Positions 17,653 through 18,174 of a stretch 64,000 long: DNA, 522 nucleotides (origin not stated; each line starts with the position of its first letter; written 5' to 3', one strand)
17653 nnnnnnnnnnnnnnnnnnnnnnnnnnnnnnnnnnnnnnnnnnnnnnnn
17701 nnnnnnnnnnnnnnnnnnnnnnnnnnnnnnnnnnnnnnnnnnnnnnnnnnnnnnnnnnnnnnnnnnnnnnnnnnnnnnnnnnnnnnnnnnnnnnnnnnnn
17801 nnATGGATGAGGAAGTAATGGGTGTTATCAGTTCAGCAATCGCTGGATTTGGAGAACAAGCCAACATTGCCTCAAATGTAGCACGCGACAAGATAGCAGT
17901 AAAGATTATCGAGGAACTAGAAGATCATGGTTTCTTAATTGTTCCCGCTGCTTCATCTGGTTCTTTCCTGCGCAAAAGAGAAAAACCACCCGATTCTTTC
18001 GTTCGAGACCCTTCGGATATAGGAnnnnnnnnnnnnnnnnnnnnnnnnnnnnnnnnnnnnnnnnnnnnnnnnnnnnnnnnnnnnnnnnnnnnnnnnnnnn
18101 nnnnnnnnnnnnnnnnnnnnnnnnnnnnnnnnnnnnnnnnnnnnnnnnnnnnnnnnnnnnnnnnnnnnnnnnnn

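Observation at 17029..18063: Tandem array of three tiny two-TM proteins with 45-bp identical 3' ends, followed by a small soluble protein, in one promoter-terminator unit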

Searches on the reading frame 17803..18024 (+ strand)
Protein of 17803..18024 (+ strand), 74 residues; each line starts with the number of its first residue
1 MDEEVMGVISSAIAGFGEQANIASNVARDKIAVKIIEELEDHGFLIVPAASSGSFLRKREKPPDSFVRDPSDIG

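Call 9: search_protein_families(library=pfam, proteins=[window:17803-18024:+], max_evalue=1)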
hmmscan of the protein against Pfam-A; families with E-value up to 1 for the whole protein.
window:17803-18024:+ (74 aa): 0 families

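Call 10: search_protein_families(library=phrogs, proteins=[window:17803-18024:+], max_evalue=1)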
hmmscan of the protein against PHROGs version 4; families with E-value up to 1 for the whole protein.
window:17803-18024:+ (74 aa): 1 family
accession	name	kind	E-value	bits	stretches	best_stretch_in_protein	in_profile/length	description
phrog_5321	-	unknown function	0.24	13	1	20-46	48-74/92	-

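Call 16: find_homologous_proteins(query=window:17803-18024:+, max_evalue=0.01)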
Query window:17803-18024:+ (74 aa): 1 proteins with E <= 0.01 among 1 candidates.
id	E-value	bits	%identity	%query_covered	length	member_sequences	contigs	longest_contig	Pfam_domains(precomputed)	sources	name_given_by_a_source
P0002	2.6e-39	149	100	100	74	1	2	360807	-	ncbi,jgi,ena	ncbi:MAG: hypothetical protein WC242_04005 [Candidatus Paceibacterota bacterium]|jgi:hypothetical pr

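Call 38: find_homologous_proteins(query=A2, max_evalue=0.01)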
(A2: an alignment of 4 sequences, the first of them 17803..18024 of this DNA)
Query A2 (4 sequences) (74 aa, profile of the alignment): 8 proteins with E <= 0.01 among 901 candidates.
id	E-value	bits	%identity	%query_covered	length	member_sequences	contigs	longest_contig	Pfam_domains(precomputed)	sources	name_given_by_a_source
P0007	1.9e-35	138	69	78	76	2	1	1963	-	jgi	jgi:hypothetical protein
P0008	5.3e-35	137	60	95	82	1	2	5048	-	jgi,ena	-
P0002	9.0e-35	136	100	100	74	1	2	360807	-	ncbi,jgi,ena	ncbi:MAG: hypothetical protein WC242_04005 [Candidatus Paceibacterota bacterium]|jgi:hypothetical pr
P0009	1.3e-28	116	65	100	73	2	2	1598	-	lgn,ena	-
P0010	8.5e-28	114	64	78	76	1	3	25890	-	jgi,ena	-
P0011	1.3e-26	110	60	78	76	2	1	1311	-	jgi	jgi:hypothetical protein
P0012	2.5e-26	109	42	93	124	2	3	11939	-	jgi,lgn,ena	-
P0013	4.0e-24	102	56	82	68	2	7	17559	-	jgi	jgi:hypothetical protein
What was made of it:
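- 17803..18027 (+): ORF4, family C: 74-aa acidic soluble protein with two helices, the conserved segment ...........(P/S)FLRK, and a variable tail. Only 8 family members were found among 5.8 billion proteins (call 38).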

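Call 40: find_encoding_contigs(protein=P0010, flank=6000, max_places=3)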
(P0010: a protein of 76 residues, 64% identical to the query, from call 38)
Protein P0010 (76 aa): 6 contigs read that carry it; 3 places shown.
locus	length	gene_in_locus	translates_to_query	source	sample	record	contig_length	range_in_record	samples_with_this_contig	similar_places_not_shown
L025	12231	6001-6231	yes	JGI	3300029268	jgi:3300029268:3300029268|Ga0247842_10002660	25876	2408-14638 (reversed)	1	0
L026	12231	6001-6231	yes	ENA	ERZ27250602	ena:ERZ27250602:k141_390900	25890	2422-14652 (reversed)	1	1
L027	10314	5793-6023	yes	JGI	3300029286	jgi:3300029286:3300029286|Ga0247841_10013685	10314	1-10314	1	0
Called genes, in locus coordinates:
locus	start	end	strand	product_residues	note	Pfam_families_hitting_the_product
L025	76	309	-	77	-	-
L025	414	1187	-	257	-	-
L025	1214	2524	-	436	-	PF10459:Peptidase_S46 (faint), PF00089:Trypsin, PF13365:Trypsin_2, PF13180:PDZ_2, PF00595:PDZ (weak), PF17820:PDZ_6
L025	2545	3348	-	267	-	PF04402:SIMPL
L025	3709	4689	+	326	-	PF23473:LysM3_LYK4_5 (faint), PF01476:LysM, PF01551:Peptidase_M23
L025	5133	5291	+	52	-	PF11295:DUF3096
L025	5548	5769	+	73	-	-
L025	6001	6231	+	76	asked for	-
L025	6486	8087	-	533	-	PF04055:Radical_SAM, PF16199:Radical_SAM_C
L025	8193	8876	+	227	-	PF01209:Ubie_methyltran, PF02353:CMAS, PF13489:Methyltransf_23, PF05175:MTS, PF07021:MetW, PF13847:Methyltransf_31, PF08241:Methyltransf_11, PF08242:Methyltransf_12, +2 more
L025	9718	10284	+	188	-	-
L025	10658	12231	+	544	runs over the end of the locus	PF01583:APS_kinase (weak), PF08433:KTI12, PF13671:AAA_33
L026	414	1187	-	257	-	-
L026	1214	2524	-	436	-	PF10459:Peptidase_S46 (faint), PF00089:Trypsin, PF13365:Trypsin_2, PF13180:PDZ_2, PF00595:PDZ (weak), PF17820:PDZ_6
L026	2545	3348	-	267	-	PF04402:SIMPL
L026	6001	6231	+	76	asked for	-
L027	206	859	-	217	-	-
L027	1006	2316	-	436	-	PF10459:Peptidase_S46 (faint), PF00089:Trypsin, PF13365:Trypsin_2, PF13180:PDZ_2, PF00595:PDZ (weak), PF17820:PDZ_6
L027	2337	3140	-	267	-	PF04402:SIMPL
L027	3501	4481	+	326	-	PF23473:LysM3_LYK4_5 (faint), PF01476:LysM, PF01551:Peptidase_M23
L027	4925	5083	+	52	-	PF11295:DUF3096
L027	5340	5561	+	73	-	-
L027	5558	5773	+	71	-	-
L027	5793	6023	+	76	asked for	-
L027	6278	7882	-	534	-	PF04055:Radical_SAM, PF16199:Radical_SAM_C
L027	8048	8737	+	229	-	PF01209:Ubie_methyltran, PF13489:Methyltransf_23, PF05175:MTS, PF02353:CMAS, PF13847:Methyltransf_31, PF08241:Methyltransf_11, PF08242:Methyltransf_12, PF13649:Methyltransf_25, +2 more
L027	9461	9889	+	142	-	-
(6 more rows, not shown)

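Call 41: find_encoding_contigs(protein=P0013, flank=6000, max_places=3)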
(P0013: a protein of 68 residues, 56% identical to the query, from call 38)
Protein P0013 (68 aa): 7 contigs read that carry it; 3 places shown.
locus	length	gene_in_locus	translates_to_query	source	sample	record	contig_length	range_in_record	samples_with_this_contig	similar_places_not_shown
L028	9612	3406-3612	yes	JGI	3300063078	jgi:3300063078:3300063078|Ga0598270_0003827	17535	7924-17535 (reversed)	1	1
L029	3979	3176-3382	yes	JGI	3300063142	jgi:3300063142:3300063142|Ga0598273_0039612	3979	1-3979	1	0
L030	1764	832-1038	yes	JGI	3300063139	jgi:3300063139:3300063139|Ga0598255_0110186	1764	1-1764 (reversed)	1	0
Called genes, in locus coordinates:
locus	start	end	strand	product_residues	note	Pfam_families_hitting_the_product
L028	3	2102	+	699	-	?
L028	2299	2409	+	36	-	-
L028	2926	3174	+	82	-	-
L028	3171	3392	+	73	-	-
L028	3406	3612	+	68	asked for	-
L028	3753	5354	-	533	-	PF04055:Radical_SAM, PF16199:Radical_SAM_C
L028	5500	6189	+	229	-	PF01209:Ubie_methyltran, PF02353:CMAS, PF13489:Methyltransf_23, PF05175:MTS, PF07021:MetW, PF13847:Methyltransf_31, PF08241:Methyltransf_11, PF08242:Methyltransf_12, +4 more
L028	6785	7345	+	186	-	-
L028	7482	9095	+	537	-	PF01583:APS_kinase (weak), PF08433:KTI12, PF13671:AAA_33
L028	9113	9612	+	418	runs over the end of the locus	PF05221:AdoHcyase, PF02826:2-Hacid_dh_C, PF00670:AdoHcyase_NAD, PF07991:KARI_N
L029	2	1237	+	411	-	?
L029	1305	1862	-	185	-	-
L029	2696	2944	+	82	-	-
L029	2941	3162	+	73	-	-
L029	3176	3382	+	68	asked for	-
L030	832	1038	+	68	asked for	-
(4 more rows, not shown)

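Call 42: find_encoding_contigs(protein=P0009, flank=6000, max_places=3)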
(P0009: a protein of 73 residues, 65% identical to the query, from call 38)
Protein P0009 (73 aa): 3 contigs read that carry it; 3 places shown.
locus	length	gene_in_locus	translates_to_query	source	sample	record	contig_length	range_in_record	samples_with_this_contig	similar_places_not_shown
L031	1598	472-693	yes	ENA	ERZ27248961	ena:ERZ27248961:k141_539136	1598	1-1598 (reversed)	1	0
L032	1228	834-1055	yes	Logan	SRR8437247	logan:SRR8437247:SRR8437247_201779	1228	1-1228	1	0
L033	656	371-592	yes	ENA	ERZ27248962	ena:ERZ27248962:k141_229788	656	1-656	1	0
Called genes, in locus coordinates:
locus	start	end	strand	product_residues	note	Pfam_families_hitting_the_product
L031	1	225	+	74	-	?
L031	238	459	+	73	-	-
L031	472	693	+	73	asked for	-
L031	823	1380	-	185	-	-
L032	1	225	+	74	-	?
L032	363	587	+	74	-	-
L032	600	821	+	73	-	-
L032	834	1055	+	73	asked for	-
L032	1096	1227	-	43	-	?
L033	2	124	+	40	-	?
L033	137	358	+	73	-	-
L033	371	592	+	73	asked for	-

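Call 43: find_encoding_contigs(protein=P0011, flank=6000, max_places=3)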
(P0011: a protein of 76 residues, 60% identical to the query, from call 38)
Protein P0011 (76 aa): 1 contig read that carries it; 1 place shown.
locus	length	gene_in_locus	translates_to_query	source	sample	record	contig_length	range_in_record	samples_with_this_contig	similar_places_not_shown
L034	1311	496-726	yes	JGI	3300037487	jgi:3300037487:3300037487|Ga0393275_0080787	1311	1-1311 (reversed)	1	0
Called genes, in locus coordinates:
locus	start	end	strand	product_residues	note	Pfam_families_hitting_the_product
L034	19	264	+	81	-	-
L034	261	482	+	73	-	-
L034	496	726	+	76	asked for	-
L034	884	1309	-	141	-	?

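Call 49: find_related_loci(query=A5, collection=metagenome_contigs, flank=4000)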
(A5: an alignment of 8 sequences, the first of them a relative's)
Query A5 (74 aa) in metagenome_contigs; peptide patterns used: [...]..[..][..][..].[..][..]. (x = any residue, [..] = any of these).
172 stretches matched a pattern; 4 encode a relative of the query (tblastn E <= 1e-3); 4 distinct loci.
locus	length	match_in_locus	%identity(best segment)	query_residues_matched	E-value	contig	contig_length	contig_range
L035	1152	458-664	60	1-70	2e-23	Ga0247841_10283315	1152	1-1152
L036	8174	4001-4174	64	1-58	2e-21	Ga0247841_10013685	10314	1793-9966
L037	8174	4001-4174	64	1-58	2e-21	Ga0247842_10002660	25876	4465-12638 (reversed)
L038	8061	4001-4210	42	3-71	2e-10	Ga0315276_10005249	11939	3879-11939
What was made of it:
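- Tried and rejected: It returned only loci already known (call 49).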

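Call 50: find_related_loci(query=A5, collection=viral_contigs, flank=4000)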
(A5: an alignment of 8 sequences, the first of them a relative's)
Query A5 (74 aa) in viral_contigs; peptide patterns used: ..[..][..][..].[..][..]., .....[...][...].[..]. (x = any residue, [..] = any of these).
210 stretches matched a pattern, but none encodes a relative of the query by tblastn (E <= 1e-3).

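Call 54: search_protein_families(library=padloc, proteins=[window:17803-18024:+], max_evalue=1)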
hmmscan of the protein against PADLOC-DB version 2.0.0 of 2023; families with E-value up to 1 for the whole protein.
window:17803-18024:+ (74 aa): 0 families

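Call 55: search_protein_families(library=ncbifam, proteins=[window:17803-18024:+], max_evalue=1)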
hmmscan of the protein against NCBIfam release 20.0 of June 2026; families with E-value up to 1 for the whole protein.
window:17803-18024:+ (74 aa): 3 families
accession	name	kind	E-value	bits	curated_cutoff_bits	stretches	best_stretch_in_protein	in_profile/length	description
TIGR03398.1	plc_access_R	equivalog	0.053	14.1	99.1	1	12-42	4-34/141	phospholipase C accessory protein PlcR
NF047904.1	MmDecMmdE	equivalog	0.12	12.3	65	1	2-21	15-34/57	methylmalonyl-CoA decarboxylase subunit epsilon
TIGR02395.1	rpoN_sigma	equivalog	0.2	10.6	277.35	1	28-49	100-121/434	RNA polymerase factor sigma-54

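Call 56: predict_structure(alignment_id=A5)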
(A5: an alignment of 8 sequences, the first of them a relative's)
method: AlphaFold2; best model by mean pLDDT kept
length: 74 residues; sequences in the alignment: 8
mean_pLDDT: 72.3   pTM: 0.50
mean pLDDT of the five models: 72.3, 69.9, 68.2, 67.4, 67.4
residues with pLDDT >= 90: 4; 70-90: 39; 50-70: 23; < 50: 8
segments of 3 or more residues with pLDDT < 50: 66-68
pLDDT, mean of each block of 10 residues (from residue 1): 84 78 82 90 79 52 51 50
secondary structure, 60 per line:
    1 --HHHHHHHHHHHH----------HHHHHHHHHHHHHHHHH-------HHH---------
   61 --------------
elements in order: H3-14 H25-41
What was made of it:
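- C has two helices followed by an extended conserved segment (call 56).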

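Call 58: search_solved_structures(query=A5, max_evalue=10)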
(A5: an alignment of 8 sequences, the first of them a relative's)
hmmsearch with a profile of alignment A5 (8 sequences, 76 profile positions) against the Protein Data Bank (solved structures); distinct sequences matched with E-value up to 10: 5.
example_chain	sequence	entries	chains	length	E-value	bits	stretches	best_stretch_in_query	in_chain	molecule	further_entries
1hh1_A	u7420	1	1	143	0.26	14.4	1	32-59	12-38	HOLLIDAY JUNCTION RESOLVING ENZYME HJC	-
4tkd_A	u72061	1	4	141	0.38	13.9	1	32-59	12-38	Holliday junction resolvase Hjc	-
4rle_A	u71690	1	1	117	0.68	13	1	26-58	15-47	Uncharacterized protein YaaQ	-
2eo0_A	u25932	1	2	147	0.78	12.9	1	24-59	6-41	Hypothetical protein ST1444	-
8agf_A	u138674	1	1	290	0.93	12.6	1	31-64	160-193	Thiosulfate sulfurtransferase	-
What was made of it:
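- On Winged-helix (MarR-like) regulator, for protein C: The PDB profile search gave E 0.26 or worse (call 58).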

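Call 65: fold_search(model_id=the predicted structure, library=pdb)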
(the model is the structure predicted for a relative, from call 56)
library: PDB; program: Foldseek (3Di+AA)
matches with E <= 10: 22; with E <= 0.001: 0
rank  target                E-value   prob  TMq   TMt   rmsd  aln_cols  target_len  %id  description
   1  4lq3_A                2.9e+00  0.21  0.36  0.07   5.3        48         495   23  Crystal structure of human norovirus RNA-dependent RNA-polymerase bound to the inhibitor PPNDS (released 2014-02-12)
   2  3n7r_D                4.2e+00  0.11  0.29  0.27   5.4        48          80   12  Crystal structure of the ectodomain complex of the CGRP receptor, a Class-B GPCR, reveals the site of drug antagonism (released 2010-09-15)
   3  9bi9                  4.8e+00  0.15  0.36  0.07   5.1        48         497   17  GII.4 Sydney 2012 Polymerase domain of ProPol precursor (released 2024-10-16)
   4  3n7s_D                5.5e+00  0.09  0.29  0.26   5.5        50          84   14  Crystal structure of the ectodomain complex of the CGRP receptor, a Class-B GPCR, reveals the site of drug antagonism (released 2010-09-15)
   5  1x59_MODEL_1_A        5.8e+00  0.05  0.24  0.24  14.8        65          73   22  Solution structures of the WHEP-TRS domain of human histidyl-tRNA synthetase (released 2005-11-15)
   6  2dmf_MODEL_1_A        6.2e+00  0.12  0.40  0.24   9.6        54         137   13  An extended conformation of the RWD domain of human Ring finger protein 25 (released 2006-10-21)
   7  3fxd_C                6.6e+00  0.11  0.32  0.42   5.0        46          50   17  Crystal structure of interacting domains of IcmR and IcmQ (released 2009-04-28)
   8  5ln3_4                7.1e+00  0.11  0.28  0.12   2.6        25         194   28  The human 26S Proteasome at 6.8 Ang. (released 2017-03-22)
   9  3n7p_E                7.1e+00  0.08  0.29  0.28   5.5        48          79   12  Crystal structure of the ectodomain complex of the CGRP receptor, a Class-B GPCR, reveals the site of drug antagonism (released 2010-09-15)
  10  4h2y_D                7.6e+00  0.06  0.33  0.37   5.1        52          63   19  Crystal structure of engineered Bradyrhizobium japonicum glycine:[carrier protein] ligase complexed with carrier prote (released 2013-03-06)
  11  8j0s_C                7.6e+00  0.06  0.37  0.07  15.4        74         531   14  Cryo-EM structure of Mycobacterium tuberculosis ATP synthase in complex with bedaquiline(BDQ) (released 2024-05-22)
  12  7od9_C                7.6e+00  0.06  0.24  0.21   9.1        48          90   21  Crystal structure of activated CheY fused to the C-terminal domain of CheF (released 2022-04-27)
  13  8jr0_C                7.6e+00  0.05  0.33  0.07  15.9        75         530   13  Cryo-EM structure of Mycobacterium tuberculosis ATP synthase in complex with TBAJ-587 (released 2024-05-01)
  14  9itt_H                8.1e+00  0.09  0.27  0.29   3.7        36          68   17  Chloroflexus aurantiacus ADP-bound ATP synthase, state 2 (released 2025-03-19)
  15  2oo2                  8.6e+00  0.12  0.33  0.32   4.4        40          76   22  Crystal structure of protein AF1782 from Archaeoglobus fulgidus, Pfam DUF357 (released 2007-02-06)
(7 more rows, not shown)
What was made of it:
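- On Winged-helix (MarR-like) regulator, for protein C: The best Foldseek PDB hit has E 2.9 (call 65).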

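Call 90: search_protein_families(library=pfam, proteins=[L027:5340-5558:+, L028:2926-3171:+, L034:19-261:+, L032:363-584:+, L031:238-456:+], max_evalue=0.05)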
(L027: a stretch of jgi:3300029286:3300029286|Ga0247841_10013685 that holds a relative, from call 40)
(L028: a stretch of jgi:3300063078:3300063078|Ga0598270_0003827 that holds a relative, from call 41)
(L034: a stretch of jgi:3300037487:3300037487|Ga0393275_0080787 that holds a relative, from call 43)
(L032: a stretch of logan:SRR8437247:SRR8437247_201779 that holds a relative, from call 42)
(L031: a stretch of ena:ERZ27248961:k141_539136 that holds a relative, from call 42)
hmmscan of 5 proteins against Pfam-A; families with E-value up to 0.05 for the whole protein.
L027:5340-5558:+ (73 aa): 3 families
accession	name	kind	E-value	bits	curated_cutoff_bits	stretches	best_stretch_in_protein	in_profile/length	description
PF03647.18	Tmemb_14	-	0.0065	17.6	24.8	1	18-65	3-49/92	Transmembrane proteins 14C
PF04982.19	TM_HPP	-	0.023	14.7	27.2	1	16-65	14-60/157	HPP, transmembrane region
PF20197.3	DUF6560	-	0.03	14.9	27.8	1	9-60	47-98/174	Family of unknown function (DUF6560)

L028:2926-3171:+ (82 aa): 0 families

L034:19-261:+ (81 aa): 0 families

L032:363-584:+ (74 aa): 1 family
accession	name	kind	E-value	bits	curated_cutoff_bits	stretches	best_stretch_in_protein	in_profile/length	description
PF03788.19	LrgA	-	0.04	14.3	28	1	4-60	4-61/94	LrgA family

L031:238-456:+ (73 aa): 0 families

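Call 93: search_dna_similar(query=window:17803-18024:+, collection=phages, mode=protein, max_evalue=0.1, max_rows=5)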
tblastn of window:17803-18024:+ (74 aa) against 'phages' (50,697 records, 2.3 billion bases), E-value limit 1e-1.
No match.

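Call 98: search_protein_families(library=pfam, alignment_id=A5, max_evalue=1)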
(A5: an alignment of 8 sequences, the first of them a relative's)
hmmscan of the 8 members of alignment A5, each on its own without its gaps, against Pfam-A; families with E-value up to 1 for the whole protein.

A. member 1, P0002 (74 aa): 0 families

B. families by the number of members that match (of 8 scanned): 5 families
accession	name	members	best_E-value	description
PF01047.28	MarR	2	0.065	MarR family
PF01096.23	Zn_ribbon_TFIIS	1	0.039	Transcription factor S-II (TFIIS)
PF25252.1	DUF7854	1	0.089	Family of unknown function (DUF7854)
PF06353.17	DUF1062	1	0.11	Protein of unknown function (DUF1062)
PF07395.17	Mig-14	1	0.21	Mig-14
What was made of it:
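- On Winged-helix (MarR-like) regulator, for protein C: MarR hits in 2 of 8 members at E 0.065 or worse (call 98).
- C has an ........-plus-wing-like pattern and weak MarR hits in 2 of 8 members (call 98).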

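Call 103: search_protein_families(library=pfam, proteins=[L027:5558-5770:+, L028:3171-3389:+, L034:261-479:+, L028:2926-3171:+, L034:19-261:+, L031:238-456:+, L032:363-584:+], max_evalue=1)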
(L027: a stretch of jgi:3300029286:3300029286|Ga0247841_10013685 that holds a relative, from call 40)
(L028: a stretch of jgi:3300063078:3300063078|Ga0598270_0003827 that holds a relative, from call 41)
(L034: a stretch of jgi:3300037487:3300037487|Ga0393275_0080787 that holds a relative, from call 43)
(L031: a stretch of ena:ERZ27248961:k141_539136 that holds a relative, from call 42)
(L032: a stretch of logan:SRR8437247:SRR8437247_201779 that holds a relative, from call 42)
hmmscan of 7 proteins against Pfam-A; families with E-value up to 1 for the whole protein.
L027:5558-5770:+ (71 aa): 0 families

L028:3171-3389:+ (73 aa): 3 families
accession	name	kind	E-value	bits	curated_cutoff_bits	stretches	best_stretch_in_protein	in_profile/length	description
PF03729.18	DUF308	-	0.00089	19.9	25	1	16-65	1-50/73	Short repeat of unknown function (DUF308)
PF03006.26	HlyIII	-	0.017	15.2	26.2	1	21-70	20-66/224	Haemolysin-III related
PF06697.18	DUF1191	-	0.17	12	25.8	1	12-64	68-114/183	Protein of unknown function (DUF1191)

L034:261-479:+ (73 aa): 1 family
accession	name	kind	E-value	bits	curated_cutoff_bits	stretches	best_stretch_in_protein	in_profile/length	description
PF12420.13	DUF3671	-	0.99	9.3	34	0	4-69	147-219/223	Fam-L, Fam-M like protein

L028:2926-3171:+ (82 aa): 0 families

L034:19-261:+ (81 aa): 1 family
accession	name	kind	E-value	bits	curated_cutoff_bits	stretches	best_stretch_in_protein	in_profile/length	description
PF17555.7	TssN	-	0.07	13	30.3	1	4-73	81-151/274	Type VI secretion system, TssN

L031:238-456:+ (73 aa): 0 families

L032:363-584:+ (74 aa): 3 families
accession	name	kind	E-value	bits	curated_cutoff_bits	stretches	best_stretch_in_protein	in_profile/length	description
PF03788.19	LrgA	-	0.04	14.3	28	1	4-60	4-61/94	LrgA family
PF16491.10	Peptidase_M48_N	-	0.14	12.5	27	1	2-61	113-172/179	CAAX prenyl protease N-terminal, five membrane helices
PF18159.6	S_4TM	-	0.22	11.3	26.9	1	22-73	176-222/291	SMODS-associating 4TM effector domain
